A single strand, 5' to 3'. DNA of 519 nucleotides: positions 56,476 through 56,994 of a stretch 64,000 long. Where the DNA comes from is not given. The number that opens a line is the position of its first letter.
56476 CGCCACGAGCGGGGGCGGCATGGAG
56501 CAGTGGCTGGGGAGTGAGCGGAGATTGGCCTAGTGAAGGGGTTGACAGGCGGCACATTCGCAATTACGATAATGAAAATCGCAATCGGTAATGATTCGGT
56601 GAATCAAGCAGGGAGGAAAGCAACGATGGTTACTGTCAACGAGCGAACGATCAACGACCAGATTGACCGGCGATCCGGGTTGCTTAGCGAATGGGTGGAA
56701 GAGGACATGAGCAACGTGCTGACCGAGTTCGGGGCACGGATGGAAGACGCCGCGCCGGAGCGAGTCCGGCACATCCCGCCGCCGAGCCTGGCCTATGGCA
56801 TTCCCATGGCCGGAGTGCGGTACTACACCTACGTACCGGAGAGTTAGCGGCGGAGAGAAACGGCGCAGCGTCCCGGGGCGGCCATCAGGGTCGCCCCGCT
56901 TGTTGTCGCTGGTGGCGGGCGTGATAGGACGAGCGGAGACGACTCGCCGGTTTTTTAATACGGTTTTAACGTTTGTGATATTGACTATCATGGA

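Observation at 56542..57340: Two tandem paralogous small-protein genes, each with its own near-consensus promoter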

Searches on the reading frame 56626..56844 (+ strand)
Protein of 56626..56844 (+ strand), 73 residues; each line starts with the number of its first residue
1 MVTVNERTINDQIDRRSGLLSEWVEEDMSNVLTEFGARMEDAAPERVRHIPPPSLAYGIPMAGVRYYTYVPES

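Call 5: search_protein_families(library=pfam, proteins=[window:56626-56844:+], max_evalue=1)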
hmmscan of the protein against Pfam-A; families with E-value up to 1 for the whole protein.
window:56626-56844:+ (73 aa): 0 families

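Call 7: find_homologous_proteins(query=window:56626-56844:+, max_evalue=0.01)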
Query window:56626-56844:+ (73 aa): 44 proteins with E <= 0.01 among 44 candidates.
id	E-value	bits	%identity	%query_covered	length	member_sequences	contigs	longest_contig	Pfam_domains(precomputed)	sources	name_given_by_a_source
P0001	6.3e-36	139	89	100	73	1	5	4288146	-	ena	-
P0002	1.5e-35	138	89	99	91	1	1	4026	-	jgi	jgi:hypothetical protein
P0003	3.9e-35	136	88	99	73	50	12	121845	-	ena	-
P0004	1.1e-34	135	88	100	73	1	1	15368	-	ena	-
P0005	2.0e-34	134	82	100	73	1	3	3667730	-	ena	-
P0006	2.9e-34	134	85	99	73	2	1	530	-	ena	-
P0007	3.7e-34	133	84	100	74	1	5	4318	-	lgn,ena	-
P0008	1.5e-33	131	85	99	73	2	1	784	-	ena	-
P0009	2.6e-33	131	81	100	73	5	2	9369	-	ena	-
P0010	2.4e-32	128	81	100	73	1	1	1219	-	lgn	-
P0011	2.7e-32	128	81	100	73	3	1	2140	-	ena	-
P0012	3.4e-32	127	79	100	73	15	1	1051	-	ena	-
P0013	3.7e-32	127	81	100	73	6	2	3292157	-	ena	-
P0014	6.0e-32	126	79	99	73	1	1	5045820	-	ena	-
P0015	9.1e-32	126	77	100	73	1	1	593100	-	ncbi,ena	-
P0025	1.7e-24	103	67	100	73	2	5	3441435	-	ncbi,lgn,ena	-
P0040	1.2e-14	72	56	97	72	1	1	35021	-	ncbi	-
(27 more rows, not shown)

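Call 8: search_protein_families(library=ncbifam, proteins=[window:56626-56844:+], max_evalue=1)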
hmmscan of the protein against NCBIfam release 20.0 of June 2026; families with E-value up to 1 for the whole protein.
window:56626-56844:+ (73 aa): 0 families

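Call 10: find_encoding_contigs(protein=P0015, flank=6000, max_places=3)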
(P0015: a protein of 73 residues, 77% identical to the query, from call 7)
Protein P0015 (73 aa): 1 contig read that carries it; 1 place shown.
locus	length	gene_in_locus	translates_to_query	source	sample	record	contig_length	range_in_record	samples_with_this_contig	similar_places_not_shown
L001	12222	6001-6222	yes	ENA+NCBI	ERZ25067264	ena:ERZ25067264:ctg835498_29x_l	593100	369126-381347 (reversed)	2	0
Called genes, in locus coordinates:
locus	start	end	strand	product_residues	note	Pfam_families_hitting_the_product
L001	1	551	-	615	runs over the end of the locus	PF02310:B12-binding, PF04055:Radical_SAM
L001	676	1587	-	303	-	PF00296:Bac_luciferase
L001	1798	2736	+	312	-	PF01073:3Beta_HSD, PF01370:Epimerase, PF04321:RmlD_sub_bind, PF05368:NmrA, PF07993:NAD_binding_4 (faint), PF13460:NAD_binding_10, PF16363:GDP_Man_Dehyd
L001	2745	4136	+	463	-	PF08245:Mur_ligase_M, PF27239:FOL3_C, PF02875:Mur_ligase_C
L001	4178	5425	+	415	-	PF00109:ketoacyl-synt, PF00108:Thiolase_N (faint), PF02801:Ketoacyl-synt_C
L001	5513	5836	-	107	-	-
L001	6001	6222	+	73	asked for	-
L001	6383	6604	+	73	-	-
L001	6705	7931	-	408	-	PF00462:Glutaredoxin, PF00890:FAD_binding_2 (weak), PF01266:DAO (weak), PF07992:Pyr_redox_2, PF12831:FAD_oxidored, PF13450:NAD_binding_8 (weak), PF13738:Pyr_redox_3, PF00070:Pyr_redox, +4 more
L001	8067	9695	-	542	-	PF01555:N6_N4_Mtase, PF04471:Mrr_cat, PF22722:NA-iREase1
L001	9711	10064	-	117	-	PF10387:DUF2442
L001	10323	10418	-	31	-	-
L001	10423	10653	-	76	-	-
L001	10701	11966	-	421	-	PF02515:CoA_transf_3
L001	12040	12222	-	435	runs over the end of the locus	PF02636:Methyltransf_28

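Call 11: find_related_loci(query=A1, collection=genome_contigs, flank=6000)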
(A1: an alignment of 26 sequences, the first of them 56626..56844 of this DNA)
Query A1 (73 aa) in genome_contigs; peptide patterns used: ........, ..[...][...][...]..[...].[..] (x = any residue, [..] = any of these).
274 stretches matched a pattern; 50 encode a relative of the query (tblastn E <= 1e-3); 48 distinct loci.
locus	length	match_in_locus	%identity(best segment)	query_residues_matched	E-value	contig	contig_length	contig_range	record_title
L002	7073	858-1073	96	1-72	3e-43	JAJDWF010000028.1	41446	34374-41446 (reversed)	MAG: Dehalococcoidia bacterium isolate jk18x22bins.99 k141_477016, whole genome shotgun sequence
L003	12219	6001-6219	92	1-73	1e-42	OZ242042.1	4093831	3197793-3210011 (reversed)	MAG: Dehalococcoidia bacterium isolate f9cecd87-683c-406e-b8e3-528e430a091d genome assembly, chromosome: 1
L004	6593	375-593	92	1-73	2e-42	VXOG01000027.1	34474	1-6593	MAG: Chloroflexi bacterium isolate SB0662_bin_27 NODE_1216_length_34474_cov_43.445975, whole genome shotgun sequence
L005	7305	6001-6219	89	1-73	2e-41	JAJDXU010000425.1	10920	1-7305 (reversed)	MAG: Dehalococcoidia bacterium isolate jk18x27bins.51 k141_940131, whole genome shotgun sequence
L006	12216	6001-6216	89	1-72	3e-41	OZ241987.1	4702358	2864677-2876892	MAG: Dehalococcoidia bacterium isolate afbfe9c5-f9ba-4a69-93a8-a54741e06a32 genome assembly, chromosome: 1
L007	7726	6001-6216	89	1-72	5e-41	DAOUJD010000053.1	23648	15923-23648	MAG TPA_asm: Dehalococcoidia bacterium isolate S32_242 k113_3151597, whole genome shotgun sequence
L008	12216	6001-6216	90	1-72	8e-41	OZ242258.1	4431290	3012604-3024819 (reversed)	MAG: Dehalococcoidia bacterium isolate ebb30a51-fd80-4f91-a9df-d4bc6488b8f2 genome assembly, chromosome: 1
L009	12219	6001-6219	86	1-73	2e-40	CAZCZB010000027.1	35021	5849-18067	MAG TPA_asm: uncultured Dehalococcoidia bacterium isolate SRP109090_co1_5 genome assembly, contig: NODE_1595_length_3502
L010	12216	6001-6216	88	1-72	5e-40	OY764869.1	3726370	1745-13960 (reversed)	MAG: Dehalococcoidia bacterium isolate 68cf78b7-8a41-43a5-8848-46054f5a18e3 genome assembly, chromosome: 1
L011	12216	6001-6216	88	1-72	5e-40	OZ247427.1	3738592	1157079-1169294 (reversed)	MAG: Dehalococcoidia bacterium isolate b7f8797e-9f69-4263-9aa4-ebb5cb8f718b genome assembly, chromosome: 1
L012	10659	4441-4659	81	1-73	9e-39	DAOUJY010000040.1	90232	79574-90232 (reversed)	MAG TPA_asm: Dehalococcoidia bacterium isolate S34_283 k113_1047867, whole genome shotgun sequence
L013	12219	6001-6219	82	1-73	4e-38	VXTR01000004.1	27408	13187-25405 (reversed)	MAG: Chloroflexi bacterium isolate SB0666_bin_1 NODE_716_length_27408_cov_25.755712, whole genome shotgun sequence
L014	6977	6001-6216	81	1-72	4e-38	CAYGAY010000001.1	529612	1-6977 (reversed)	MAG TPA_asm: uncultured Dehalococcoidia bacterium isolate ERP110561_co1_15 genome assembly, contig: NODE_2_length_529612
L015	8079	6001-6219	79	1-73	4e-38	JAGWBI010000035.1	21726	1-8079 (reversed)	MAG: Dehalococcoidia bacterium isolate 277c_29 scaffold_2941, whole genome shotgun sequence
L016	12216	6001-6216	82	1-72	2e-37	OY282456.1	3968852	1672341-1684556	MAG: uncultured Dehalococcoidia bacterium genome assembly, chromosome: 1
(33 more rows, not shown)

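Call 17: search_solved_structures(query=A1, max_evalue=10, show_alignments=3)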
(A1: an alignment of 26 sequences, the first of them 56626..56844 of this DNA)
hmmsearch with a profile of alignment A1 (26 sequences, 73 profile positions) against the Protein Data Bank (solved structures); distinct sequences matched with E-value up to 10: 10.
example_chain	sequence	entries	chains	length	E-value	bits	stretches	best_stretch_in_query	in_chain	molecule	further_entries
8vvn_C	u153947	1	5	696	0.3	14.5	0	18-57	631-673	MotA/TolQ/ExbB proton channel domain-containing protein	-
3x1d_A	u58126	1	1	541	0.7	13.3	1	22-61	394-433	Atlastin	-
9qv5_A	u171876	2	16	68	0.96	12.8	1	24-54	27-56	Archaeal histone A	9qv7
9qv6_A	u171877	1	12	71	1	12.7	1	24-54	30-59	Archaeal histone A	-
3vem_A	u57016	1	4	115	1.2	12.5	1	10-51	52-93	Helicase protein MOM1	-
3uwx_B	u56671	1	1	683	4.8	10.6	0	5-47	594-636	UvrABC system protein B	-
1t5l_A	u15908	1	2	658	4.9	10.6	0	5-47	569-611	UvrABC system protein B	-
1d9x_A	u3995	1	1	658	4.9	10.5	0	5-47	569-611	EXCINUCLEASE UVRABC COMPONENT UVRB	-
1d9z_A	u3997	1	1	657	5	10.5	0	5-47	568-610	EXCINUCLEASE UVRABC COMPONENT UVRB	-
2fdc_A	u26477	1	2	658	5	10.5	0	5-47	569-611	UvrABC system protein B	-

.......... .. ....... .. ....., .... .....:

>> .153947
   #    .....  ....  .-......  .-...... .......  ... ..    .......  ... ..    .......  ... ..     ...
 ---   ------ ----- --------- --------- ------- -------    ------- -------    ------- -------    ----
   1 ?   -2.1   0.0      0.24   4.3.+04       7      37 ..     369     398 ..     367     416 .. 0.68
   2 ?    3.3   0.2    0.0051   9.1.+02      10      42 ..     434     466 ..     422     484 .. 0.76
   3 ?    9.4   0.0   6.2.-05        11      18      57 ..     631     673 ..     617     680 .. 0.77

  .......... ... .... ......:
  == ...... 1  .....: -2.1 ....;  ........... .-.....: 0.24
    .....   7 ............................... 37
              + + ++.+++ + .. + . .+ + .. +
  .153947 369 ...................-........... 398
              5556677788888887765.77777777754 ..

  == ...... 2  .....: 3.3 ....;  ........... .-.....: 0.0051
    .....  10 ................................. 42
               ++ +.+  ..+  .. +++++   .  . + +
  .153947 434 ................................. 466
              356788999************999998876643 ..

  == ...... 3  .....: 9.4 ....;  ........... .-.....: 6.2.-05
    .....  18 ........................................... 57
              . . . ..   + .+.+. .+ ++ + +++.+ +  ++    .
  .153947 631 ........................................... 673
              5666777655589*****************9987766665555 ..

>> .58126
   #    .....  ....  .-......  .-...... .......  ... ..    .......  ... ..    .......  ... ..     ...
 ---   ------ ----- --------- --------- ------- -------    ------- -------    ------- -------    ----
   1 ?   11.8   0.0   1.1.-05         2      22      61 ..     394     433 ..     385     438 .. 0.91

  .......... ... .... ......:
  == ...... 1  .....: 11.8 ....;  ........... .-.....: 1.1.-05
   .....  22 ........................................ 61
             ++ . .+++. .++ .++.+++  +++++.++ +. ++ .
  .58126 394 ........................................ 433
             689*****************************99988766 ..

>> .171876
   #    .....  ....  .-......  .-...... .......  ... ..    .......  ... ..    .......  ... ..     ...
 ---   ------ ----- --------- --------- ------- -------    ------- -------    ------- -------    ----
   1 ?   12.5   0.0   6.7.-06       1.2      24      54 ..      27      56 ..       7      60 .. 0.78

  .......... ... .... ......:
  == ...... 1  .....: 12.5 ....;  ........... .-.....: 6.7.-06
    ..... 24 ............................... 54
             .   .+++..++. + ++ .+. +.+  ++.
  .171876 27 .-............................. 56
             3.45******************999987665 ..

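Call 19: predict_structure(alignment_id=A1)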
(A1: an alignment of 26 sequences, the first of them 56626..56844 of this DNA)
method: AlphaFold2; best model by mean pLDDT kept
length: 73 residues; sequences in the alignment: 26
mean_pLDDT: 59.7   pTM: 0.26
mean pLDDT of the five models: 59.7, 56.8, 56.8, 55.1, 54.0
residues with pLDDT >= 90: 0; 70-90: 14; 50-70: 53; < 50: 6
segments of 3 or more residues with pLDDT < 50: 1-3
pLDDT, mean of each block of 10 residues (from residue 1): 49 58 78 68 53 55 59 53
secondary structure, 60 per line:
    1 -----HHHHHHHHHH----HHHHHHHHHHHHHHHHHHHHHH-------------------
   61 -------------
elements in order: H6-15 H20-41

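Call 20: search_protein_representatives(alignment_id=A1)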
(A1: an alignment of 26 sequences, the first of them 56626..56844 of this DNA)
Query: 26 sequences, 73 profile positions. Proteins with E-value up to 0.001 (for the whole library): 30; up to 1e-10: 15; up to 1e-30: 1. The best 30 are listed.
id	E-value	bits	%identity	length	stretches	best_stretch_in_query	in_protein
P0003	2.8e-37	142.7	-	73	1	1-73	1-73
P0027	5.0e-30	119.5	-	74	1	1-73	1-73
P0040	2.3e-29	117.4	-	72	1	1-72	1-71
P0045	1.0e-27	112.1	-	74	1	1-72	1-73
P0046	5.3e-26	106.6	-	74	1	1-73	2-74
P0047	4.4e-24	100.5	-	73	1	1-71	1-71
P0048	3.9e-23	97.4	-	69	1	1-71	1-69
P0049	2.4e-20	88.5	-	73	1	1-69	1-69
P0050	2.9e-19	85.0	-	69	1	1-70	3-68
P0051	2.4e-18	82.1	-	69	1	1-70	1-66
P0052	1.3e-17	79.7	-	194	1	1-53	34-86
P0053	7.8e-14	67.6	-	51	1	19-73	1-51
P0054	5.8e-13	64.8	-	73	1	1-69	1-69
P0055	6.9e-11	58.2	-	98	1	1-40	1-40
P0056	9.3e-11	57.8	-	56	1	1-56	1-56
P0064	2.1e-05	40.6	-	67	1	17-69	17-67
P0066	6.3e-05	39.1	-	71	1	13-70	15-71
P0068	3.0e-04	36.9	-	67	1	10-69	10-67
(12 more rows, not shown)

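Call 22: find_encoding_contigs(protein=P0064, flank=8000, max_places=4)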
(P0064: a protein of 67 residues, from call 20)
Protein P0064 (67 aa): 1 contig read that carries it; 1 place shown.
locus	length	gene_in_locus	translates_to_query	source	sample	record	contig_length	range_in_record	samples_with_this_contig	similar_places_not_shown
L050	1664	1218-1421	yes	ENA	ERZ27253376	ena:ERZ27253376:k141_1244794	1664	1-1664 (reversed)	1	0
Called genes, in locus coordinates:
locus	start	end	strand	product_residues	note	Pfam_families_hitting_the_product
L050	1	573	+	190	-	?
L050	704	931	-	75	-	-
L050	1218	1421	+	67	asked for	-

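Call 23: find_encoding_contigs(protein=P0066, flank=8000, max_places=4)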
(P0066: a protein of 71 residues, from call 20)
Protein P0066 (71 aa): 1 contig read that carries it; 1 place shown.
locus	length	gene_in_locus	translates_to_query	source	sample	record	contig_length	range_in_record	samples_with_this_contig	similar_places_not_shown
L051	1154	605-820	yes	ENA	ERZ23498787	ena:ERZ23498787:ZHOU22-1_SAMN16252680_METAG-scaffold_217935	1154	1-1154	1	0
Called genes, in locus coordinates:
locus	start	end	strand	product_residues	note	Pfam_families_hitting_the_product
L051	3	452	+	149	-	?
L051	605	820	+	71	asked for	-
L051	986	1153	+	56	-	?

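Call 24: find_encoding_contigs(protein=P0068, flank=8000, max_places=4)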
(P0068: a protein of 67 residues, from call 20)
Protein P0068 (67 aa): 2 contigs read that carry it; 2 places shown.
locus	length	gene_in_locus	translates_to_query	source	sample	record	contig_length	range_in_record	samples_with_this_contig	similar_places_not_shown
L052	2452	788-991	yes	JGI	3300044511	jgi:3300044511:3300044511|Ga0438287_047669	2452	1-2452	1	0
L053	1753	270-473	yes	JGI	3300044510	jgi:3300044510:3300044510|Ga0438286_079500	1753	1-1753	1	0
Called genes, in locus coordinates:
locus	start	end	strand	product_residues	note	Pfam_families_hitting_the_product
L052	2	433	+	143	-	?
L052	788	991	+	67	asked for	-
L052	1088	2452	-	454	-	?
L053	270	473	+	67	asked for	-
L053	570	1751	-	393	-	?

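Call 25: search_protein_families(library=pfam, proteins=[L052:1088-2452:-, L052:2-433:+, L050:1-573:+, L050:704-931:-, L051:3-452:+, L051:986-1153:+], max_evalue=0.001)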
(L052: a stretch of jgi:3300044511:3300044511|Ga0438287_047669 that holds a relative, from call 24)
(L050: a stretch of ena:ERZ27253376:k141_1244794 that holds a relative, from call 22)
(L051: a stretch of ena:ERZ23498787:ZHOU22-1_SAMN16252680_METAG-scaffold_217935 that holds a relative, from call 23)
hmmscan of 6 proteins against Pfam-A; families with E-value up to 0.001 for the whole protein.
L052:1088-2452:- (454 aa): 1 family
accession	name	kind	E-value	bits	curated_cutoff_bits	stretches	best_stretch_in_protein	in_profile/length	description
PF00496.27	SBP_bac_5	-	6e-57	193.9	32.4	1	1-341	15-334/368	Bacterial extracellular solute-binding proteins, family 5 Middle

L052:2-433:+ (143 aa): 1 family
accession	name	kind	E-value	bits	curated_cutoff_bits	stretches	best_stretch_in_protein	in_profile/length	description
PF02463.25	SMC_N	-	1.8e-07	31.3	40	1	50-120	138-206/220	RecF/RecN/SMC N terminal domain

L050:1-573:+ (190 aa): 1 family
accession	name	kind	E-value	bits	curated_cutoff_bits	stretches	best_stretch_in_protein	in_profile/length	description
PF02463.25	SMC_N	-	1.2e-07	31.9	40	1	100-175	138-211/220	RecF/RecN/SMC N terminal domain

L050:704-931:- (75 aa): 1 family
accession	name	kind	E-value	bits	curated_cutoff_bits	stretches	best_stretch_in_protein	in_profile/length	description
PF15919.11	HicB_lk_antitox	-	0.00025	21.6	27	1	7-55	2-50/123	HicB_like antitoxin of bacterial toxin-antitoxin system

L051:3-452:+ (149 aa): 3 families
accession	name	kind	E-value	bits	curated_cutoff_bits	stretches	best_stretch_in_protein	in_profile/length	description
PF00011.27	HSP20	-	1.3e-23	83.4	20.8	1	46-146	1-100/102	Hsp20/alpha crystallin family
PF17886.7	ArsA_HSP20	-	1.9e-06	27.8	22.5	1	52-131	2-62/63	HSP20-like domain found in ArsA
PF18046.7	FKBP26_C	-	0.00054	20.5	27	0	55-85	8-38/72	FKBP26_C-terminal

L051:986-1153:+ (56 aa): 0 families

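Call 39: find_homologous_proteins(query=A4, max_evalue=0.1)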
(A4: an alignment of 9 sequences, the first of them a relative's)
Query A4 (9 sequences) (67 aa, profile of the alignment): 727 proteins with E <= 0.1 among 1883 candidates; the best 120 are listed.
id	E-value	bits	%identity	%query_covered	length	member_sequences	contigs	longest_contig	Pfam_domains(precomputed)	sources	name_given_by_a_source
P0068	2.5e-25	107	57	100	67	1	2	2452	-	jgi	jgi:hypothetical protein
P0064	7.6e-25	105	100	100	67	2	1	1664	-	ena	-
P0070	1.8e-24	104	59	96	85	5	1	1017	-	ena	-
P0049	3.2e-23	100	36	72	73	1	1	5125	-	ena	-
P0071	3.9e-22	97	67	96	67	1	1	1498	-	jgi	jgi:hypothetical protein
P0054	9.7e-22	95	27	73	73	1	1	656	-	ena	-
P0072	2.3e-21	94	66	96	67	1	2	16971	-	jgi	jgi:hypothetical protein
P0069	1.5e-20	91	35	100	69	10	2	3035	-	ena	-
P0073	1.7e-20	91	63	100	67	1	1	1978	-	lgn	-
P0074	2.3e-20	91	88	100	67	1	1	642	-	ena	-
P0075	2.6e-20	91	46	72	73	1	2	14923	-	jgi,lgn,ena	-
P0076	2.9e-20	91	69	100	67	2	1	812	-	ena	-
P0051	7.4e-20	89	33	90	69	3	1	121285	-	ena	-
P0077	1.0e-19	89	60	100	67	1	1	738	-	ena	-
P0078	1.1e-19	89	38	96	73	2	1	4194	-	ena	-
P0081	1.5e-18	85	40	96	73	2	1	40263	-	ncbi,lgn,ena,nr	ncbi:MAG: hypothetical protein F4X64_03160 [Chloroflexi bacterium]|nr:hypothetical protein [Chlorofl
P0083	3.1e-18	84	57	100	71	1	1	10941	-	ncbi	-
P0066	1.7e-17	82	35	96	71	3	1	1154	-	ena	-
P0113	7.5e-16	76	38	90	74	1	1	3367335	-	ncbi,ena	-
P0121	2.5e-15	75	38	90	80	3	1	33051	-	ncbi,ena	-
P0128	5.5e-15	74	38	72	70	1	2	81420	-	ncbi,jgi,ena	-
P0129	6.6e-15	73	76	25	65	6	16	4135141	-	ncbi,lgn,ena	-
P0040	1.3e-14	72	31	100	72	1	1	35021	-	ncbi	-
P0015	9.7e-14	70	44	72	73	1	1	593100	-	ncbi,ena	-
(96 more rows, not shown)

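Call 41: find_encoding_contigs(protein=P0129, flank=8000, max_places=6)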
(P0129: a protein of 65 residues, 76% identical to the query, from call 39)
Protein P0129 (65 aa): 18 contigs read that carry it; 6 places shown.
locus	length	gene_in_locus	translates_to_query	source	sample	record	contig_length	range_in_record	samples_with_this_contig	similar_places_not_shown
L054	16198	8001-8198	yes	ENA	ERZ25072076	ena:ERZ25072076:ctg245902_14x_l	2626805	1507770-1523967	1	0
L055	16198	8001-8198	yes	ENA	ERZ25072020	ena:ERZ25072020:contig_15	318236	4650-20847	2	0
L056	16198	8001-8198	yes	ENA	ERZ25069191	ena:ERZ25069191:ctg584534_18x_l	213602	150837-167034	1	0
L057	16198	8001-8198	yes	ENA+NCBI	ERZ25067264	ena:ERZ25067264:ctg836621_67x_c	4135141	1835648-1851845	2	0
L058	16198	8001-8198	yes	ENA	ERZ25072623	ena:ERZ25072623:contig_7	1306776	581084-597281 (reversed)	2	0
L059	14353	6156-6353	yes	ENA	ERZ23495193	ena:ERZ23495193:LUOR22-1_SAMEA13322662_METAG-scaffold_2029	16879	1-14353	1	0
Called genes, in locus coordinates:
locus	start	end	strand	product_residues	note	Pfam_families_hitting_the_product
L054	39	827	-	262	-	PF00106:adh_short, PF08659:KR, PF13561:adh_short_C2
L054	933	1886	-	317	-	PF01073:3Beta_HSD (faint), PF01370:Epimerase, PF05368:NmrA (weak), PF13460:NAD_binding_10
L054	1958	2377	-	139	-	-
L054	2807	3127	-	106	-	PF07978:NIPSNAP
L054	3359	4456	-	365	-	PF01408:GFO_IDH_MocA, PF22685:Gal80p_C-like, PF22725:GFO_IDH_MocA_C3, PF02894:GFO_IDH_MocA_C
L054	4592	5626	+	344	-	PF00248:Aldo_ket_red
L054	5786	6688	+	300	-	PF00296:Bac_luciferase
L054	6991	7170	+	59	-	-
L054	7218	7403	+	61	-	-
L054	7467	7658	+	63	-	-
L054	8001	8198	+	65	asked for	-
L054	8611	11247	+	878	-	PF07517:SecA_DEAD, PF01043:SecA_PP_bind, PF21090:P-loop_SecA, PF07516:SecA_SW, PF02810:SEC-C (weak)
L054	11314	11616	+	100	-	-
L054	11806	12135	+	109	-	PF05534:HicB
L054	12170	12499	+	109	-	-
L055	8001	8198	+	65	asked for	-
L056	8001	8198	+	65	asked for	-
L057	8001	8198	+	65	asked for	-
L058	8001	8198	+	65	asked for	-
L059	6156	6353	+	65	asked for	-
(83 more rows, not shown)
